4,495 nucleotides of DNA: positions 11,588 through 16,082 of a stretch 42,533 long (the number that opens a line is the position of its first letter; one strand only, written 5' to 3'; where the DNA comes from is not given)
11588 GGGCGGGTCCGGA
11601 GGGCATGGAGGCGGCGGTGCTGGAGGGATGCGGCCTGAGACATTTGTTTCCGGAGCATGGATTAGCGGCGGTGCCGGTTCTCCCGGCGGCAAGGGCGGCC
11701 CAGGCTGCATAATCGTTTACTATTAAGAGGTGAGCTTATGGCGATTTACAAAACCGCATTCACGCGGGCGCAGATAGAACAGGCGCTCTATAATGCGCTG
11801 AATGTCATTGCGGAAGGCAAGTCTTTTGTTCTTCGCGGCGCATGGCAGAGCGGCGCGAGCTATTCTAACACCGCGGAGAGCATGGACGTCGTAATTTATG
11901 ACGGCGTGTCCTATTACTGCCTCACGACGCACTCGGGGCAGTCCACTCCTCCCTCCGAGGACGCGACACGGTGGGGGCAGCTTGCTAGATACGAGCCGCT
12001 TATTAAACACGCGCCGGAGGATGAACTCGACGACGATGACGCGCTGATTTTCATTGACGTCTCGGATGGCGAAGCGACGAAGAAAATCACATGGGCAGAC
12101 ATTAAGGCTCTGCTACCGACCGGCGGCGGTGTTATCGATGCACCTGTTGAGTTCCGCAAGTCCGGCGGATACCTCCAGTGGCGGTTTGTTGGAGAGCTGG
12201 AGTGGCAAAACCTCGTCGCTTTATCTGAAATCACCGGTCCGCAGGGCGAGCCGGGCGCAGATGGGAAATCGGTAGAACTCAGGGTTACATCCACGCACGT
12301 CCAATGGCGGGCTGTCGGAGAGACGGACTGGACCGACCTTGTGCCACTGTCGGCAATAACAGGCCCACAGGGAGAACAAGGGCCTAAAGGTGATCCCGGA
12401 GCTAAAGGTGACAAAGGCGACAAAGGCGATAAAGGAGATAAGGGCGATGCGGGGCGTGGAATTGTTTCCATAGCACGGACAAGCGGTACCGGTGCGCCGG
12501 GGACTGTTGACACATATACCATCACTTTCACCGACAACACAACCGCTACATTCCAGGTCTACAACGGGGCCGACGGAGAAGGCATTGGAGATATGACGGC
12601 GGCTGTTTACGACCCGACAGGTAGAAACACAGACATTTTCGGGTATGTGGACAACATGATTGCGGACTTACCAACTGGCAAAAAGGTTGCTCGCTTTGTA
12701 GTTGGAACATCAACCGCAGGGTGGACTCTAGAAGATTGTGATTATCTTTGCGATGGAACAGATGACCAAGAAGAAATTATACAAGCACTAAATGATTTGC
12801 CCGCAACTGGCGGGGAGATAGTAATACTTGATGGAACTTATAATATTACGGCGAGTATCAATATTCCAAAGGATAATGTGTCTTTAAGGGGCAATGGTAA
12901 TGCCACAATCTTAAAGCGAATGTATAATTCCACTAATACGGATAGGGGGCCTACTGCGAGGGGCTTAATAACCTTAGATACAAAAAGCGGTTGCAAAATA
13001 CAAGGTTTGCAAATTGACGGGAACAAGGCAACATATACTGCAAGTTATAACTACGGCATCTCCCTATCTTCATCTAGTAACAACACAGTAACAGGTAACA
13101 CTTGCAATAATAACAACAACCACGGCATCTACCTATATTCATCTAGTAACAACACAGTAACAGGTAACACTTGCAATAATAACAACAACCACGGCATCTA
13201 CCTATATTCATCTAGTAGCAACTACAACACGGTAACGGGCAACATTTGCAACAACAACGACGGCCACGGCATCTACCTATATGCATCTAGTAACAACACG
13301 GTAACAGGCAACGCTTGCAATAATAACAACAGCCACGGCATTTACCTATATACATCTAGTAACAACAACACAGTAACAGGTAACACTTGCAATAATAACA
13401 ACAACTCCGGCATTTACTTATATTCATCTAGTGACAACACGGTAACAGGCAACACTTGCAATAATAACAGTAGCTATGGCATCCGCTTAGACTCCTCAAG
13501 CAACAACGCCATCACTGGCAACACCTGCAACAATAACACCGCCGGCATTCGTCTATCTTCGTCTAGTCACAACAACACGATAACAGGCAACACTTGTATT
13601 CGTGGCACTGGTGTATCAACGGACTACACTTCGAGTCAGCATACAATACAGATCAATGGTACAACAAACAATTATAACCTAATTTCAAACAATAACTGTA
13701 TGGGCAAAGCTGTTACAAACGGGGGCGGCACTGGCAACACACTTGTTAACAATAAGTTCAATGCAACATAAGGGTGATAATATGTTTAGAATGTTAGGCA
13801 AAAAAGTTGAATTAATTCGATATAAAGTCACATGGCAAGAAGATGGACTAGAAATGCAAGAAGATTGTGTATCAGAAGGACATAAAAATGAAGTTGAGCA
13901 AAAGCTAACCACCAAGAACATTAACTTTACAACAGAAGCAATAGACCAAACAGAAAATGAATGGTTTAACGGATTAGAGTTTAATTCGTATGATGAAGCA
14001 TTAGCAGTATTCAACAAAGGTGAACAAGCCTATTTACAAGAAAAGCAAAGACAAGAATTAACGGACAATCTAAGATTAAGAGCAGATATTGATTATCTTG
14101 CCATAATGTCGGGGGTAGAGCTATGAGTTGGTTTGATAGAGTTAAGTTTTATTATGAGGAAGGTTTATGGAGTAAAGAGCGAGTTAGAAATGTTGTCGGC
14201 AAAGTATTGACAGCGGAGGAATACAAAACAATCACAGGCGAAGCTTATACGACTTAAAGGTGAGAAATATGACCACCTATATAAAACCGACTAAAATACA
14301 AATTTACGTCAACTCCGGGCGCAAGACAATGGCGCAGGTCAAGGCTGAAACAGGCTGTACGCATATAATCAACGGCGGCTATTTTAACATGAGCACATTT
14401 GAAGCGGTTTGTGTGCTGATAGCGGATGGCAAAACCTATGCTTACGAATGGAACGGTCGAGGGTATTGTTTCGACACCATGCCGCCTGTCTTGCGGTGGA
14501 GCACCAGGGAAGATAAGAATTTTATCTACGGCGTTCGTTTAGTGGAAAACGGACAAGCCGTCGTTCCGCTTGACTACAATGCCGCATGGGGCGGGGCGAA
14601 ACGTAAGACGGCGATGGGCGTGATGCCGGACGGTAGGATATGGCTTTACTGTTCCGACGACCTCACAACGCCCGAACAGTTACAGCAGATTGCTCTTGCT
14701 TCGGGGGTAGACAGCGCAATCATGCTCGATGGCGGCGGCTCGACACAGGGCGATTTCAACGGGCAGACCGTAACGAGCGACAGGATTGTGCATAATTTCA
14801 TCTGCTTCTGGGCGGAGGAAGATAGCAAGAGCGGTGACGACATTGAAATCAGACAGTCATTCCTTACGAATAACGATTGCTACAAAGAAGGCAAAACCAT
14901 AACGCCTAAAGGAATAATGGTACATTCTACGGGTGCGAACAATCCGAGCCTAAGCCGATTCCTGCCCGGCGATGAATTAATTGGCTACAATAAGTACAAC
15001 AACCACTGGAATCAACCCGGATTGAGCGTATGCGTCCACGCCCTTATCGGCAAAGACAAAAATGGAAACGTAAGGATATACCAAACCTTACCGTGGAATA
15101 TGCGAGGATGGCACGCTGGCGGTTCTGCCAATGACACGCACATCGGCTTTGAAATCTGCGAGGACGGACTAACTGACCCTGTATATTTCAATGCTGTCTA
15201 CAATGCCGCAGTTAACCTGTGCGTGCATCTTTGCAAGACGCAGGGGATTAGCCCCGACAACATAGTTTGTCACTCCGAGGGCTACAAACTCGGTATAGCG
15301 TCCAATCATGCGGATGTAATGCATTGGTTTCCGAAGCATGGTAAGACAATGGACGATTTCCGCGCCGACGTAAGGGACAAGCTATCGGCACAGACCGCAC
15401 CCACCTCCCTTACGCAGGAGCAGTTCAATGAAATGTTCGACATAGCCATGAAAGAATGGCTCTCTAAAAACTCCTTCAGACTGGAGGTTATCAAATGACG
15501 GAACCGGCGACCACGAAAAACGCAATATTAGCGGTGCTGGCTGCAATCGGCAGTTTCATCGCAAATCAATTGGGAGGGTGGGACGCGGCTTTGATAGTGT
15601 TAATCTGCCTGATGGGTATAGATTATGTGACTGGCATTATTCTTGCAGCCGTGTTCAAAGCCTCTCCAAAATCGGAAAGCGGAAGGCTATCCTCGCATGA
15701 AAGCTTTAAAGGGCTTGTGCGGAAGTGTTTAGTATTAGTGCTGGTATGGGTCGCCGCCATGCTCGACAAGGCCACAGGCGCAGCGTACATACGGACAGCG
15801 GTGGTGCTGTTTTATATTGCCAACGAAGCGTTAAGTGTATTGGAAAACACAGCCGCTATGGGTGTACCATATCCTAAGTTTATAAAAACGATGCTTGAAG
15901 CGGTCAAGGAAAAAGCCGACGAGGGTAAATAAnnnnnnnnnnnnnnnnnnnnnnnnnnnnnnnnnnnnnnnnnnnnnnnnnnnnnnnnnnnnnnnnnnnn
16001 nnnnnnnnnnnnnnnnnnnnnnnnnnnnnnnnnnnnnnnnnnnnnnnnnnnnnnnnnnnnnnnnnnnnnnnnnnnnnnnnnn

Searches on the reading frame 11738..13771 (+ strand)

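Call 76: search_protein_families(library=pfam, proteins=[window:11738-13771:+], max_evalue=0.001)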
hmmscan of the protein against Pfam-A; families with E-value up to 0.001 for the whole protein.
window:11738-13771:+ (677 aa): 3 families
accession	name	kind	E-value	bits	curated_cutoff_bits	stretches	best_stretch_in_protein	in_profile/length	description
PF13229.12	Beta_helix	-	1.1e-46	158.7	25.9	3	497-641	10-155/158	Right handed beta helix region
PF05048.19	NosD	-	3.3e-30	105.6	23.6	2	378-556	7-175/212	Periplasmic copper-binding protein (NosD)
PF01391.23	Collagen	-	4.4e-05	23.6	27.2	1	209-239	7-37/60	Collagen triple helix repeat (20 copies)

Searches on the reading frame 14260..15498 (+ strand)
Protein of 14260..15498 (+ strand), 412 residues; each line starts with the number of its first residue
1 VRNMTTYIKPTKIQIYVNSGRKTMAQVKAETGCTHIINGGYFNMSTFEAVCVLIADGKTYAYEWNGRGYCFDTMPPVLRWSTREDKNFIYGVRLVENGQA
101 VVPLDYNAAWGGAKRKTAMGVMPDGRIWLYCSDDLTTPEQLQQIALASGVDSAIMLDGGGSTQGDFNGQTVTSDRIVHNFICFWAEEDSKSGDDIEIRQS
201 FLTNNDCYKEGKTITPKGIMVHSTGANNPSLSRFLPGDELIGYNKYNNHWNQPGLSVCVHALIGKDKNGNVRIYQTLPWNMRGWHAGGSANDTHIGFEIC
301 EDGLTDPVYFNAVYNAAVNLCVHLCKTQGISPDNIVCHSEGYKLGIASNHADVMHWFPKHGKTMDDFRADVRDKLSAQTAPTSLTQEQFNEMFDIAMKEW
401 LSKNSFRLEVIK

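Call 76: search_protein_families(library=pfam, proteins=[window:14260-15498:+], max_evalue=0.001)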
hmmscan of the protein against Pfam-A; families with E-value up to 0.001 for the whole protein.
window:14260-15498:+ (412 aa): 2 families
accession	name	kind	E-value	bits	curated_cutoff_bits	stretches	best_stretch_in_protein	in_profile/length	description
PF01510.30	Amidase_2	-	9.7e-20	71.7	26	1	215-340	4-121/131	N-acetylmuramoyl-L-alanine amidase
PF09992.14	NAGPA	-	1.6e-15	58.1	25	1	32-183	2-168/169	Phosphodiester glycosidase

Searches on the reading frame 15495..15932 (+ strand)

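Call 76: search_protein_families(library=pfam, proteins=[window:15495-15932:+], max_evalue=0.001)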
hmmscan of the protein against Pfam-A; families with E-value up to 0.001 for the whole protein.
window:15495-15932:+ (145 aa): 1 family
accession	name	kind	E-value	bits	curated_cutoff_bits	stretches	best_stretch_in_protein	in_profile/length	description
PF05105.17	Phage_holin_4_1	-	8e-36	123.1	22.2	1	21-138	2-115/116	Bacteriophage holin family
